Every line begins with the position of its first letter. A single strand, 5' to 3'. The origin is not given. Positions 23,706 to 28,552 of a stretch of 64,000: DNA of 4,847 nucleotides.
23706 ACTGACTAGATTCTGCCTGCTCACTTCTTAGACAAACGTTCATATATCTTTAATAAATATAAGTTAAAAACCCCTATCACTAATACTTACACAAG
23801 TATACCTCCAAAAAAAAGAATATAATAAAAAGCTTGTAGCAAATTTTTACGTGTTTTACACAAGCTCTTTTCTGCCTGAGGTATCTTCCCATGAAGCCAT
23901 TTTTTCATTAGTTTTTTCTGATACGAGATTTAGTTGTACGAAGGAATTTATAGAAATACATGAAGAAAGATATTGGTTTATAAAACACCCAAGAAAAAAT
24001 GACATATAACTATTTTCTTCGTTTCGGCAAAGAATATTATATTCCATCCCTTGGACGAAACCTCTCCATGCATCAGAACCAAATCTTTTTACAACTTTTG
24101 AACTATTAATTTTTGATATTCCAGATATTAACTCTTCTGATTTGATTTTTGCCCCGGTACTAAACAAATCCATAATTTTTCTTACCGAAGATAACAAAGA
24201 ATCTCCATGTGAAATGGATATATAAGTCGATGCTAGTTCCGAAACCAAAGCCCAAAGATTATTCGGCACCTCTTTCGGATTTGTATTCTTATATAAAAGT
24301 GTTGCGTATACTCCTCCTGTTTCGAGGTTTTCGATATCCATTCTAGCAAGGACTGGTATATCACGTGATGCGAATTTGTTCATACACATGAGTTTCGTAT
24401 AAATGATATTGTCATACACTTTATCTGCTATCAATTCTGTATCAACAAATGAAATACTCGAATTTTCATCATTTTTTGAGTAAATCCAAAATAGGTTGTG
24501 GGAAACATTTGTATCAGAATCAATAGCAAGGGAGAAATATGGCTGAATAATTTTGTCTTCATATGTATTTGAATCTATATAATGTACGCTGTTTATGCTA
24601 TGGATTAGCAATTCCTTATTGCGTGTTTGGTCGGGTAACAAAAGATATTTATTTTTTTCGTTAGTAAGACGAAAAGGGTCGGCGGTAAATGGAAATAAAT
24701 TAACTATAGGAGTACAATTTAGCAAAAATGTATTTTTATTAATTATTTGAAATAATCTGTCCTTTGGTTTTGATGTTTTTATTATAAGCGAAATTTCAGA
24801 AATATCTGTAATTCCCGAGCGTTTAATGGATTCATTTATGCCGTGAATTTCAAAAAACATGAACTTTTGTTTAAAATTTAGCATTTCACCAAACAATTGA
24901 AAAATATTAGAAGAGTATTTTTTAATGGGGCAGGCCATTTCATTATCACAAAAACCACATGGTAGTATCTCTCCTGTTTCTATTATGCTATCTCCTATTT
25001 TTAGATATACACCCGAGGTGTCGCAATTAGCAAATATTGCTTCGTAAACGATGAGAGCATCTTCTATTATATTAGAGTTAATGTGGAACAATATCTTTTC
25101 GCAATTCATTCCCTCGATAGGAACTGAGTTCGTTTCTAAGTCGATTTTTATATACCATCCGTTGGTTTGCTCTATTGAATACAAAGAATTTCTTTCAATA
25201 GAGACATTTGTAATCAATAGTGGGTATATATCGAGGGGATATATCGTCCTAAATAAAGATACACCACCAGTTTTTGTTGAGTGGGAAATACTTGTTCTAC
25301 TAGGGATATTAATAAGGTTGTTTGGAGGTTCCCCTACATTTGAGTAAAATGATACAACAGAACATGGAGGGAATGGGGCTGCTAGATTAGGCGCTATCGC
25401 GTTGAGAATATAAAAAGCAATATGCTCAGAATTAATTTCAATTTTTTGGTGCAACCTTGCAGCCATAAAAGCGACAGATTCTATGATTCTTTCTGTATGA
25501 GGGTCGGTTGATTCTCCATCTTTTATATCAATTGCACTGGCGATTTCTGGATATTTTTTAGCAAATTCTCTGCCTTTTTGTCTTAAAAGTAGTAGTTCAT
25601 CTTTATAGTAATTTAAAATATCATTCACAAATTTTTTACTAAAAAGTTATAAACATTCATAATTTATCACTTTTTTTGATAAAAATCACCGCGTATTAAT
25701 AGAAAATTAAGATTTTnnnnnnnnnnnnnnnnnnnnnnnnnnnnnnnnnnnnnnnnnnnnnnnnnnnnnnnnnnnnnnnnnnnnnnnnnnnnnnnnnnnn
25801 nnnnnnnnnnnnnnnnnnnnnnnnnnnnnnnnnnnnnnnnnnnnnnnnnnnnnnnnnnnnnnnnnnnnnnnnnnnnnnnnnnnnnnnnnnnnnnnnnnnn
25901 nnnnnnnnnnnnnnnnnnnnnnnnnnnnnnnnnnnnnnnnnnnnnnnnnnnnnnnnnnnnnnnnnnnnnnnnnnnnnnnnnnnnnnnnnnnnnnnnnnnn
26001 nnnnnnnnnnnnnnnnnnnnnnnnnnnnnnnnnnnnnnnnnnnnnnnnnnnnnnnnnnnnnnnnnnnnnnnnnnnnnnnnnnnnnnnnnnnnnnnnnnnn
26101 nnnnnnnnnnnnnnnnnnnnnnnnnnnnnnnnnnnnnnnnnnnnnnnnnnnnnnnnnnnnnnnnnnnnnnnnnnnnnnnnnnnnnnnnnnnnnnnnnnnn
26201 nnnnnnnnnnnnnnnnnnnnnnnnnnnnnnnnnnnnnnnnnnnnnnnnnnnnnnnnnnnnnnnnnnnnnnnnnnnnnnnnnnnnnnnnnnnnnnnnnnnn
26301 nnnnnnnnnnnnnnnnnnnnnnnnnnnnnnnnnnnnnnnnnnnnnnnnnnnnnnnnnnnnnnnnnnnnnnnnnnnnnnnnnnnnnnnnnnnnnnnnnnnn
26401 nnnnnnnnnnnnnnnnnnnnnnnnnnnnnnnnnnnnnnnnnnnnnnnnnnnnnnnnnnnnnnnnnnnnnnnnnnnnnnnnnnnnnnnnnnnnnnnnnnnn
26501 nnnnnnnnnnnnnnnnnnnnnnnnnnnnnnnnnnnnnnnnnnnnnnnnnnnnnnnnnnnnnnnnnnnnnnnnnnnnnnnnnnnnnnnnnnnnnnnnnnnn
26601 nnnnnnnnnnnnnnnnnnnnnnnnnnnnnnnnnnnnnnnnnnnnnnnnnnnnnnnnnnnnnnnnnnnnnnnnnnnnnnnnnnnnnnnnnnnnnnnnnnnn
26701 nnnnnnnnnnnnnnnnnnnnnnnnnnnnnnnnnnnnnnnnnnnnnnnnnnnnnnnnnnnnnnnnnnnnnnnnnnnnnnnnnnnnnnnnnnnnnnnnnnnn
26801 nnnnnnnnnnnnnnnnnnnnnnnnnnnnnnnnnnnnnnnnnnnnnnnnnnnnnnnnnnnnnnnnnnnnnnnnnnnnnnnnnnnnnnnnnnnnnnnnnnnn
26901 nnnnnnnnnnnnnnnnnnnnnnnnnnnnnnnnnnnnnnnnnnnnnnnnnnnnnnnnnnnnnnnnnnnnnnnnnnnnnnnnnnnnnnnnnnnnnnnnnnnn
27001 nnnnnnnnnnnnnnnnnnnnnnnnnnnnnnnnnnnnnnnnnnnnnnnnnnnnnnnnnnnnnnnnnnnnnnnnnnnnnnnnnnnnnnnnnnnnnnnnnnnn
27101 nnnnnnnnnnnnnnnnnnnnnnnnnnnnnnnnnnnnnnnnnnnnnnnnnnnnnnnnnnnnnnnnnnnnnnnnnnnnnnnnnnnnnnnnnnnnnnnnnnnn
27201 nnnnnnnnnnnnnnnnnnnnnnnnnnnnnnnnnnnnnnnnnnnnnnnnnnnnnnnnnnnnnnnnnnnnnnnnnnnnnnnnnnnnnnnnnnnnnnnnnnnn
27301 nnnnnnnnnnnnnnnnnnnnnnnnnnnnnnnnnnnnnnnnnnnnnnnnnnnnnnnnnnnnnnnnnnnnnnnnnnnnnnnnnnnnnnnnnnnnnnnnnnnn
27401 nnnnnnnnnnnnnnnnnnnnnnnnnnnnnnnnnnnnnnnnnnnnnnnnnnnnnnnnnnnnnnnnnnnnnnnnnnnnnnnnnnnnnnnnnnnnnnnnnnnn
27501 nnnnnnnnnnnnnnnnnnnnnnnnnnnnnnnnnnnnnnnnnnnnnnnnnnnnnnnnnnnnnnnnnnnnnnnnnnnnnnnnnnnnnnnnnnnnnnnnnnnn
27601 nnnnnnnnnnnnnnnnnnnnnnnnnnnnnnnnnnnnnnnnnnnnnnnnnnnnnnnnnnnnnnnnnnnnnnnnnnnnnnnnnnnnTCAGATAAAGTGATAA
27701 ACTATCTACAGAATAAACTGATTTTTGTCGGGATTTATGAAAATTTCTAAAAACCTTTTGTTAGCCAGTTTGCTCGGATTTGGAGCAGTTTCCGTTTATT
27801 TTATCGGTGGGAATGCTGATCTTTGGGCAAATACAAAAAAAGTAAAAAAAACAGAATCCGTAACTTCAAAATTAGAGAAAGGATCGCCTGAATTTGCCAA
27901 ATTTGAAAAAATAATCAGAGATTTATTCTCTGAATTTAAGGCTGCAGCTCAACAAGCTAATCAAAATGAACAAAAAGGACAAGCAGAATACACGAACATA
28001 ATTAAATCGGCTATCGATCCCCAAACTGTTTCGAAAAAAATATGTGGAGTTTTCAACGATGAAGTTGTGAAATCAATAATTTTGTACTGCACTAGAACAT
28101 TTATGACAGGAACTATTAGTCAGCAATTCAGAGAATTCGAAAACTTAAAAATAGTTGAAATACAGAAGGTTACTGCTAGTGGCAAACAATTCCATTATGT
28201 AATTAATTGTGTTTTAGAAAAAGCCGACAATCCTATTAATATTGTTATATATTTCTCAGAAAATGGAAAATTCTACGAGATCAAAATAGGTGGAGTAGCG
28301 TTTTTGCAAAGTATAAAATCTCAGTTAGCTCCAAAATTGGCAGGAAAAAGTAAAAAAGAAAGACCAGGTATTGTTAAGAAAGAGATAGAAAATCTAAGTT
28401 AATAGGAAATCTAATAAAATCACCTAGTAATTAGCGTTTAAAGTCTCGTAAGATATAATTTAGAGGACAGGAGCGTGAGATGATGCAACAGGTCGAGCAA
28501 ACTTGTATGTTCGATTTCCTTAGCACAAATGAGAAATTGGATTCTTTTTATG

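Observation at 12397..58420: About 105-bp MITE-like repeat family with terminal inverted repeats (R1), at least 19 copies in 64 kb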

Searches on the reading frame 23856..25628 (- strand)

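Call 9: search_protein_families(library=ncbifam, proteins=[window:23856-25628:-])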
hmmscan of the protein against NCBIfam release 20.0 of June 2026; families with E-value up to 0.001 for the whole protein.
window:23856-25628:- (590 aa): 1 family
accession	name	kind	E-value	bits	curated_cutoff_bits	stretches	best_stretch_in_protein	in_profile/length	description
TIGR03359.1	VI_chp_6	equivalog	5.2e-105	352.6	260.3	1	5-589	2-599/600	type VI secretion system baseplate subunit TssF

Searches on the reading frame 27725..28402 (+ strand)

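Call 28: search_protein_families(library=pfam, proteins=[window:27725-28402:+], max_evalue=0.0001)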
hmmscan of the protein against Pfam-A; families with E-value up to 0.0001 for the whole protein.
window:27725-28402:+ (225 aa): 1 family
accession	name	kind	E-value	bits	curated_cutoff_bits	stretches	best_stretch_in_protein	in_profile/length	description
PF05494.18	MlaC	-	6.8e-05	23.2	26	0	62-207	2-154/166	MlaC protein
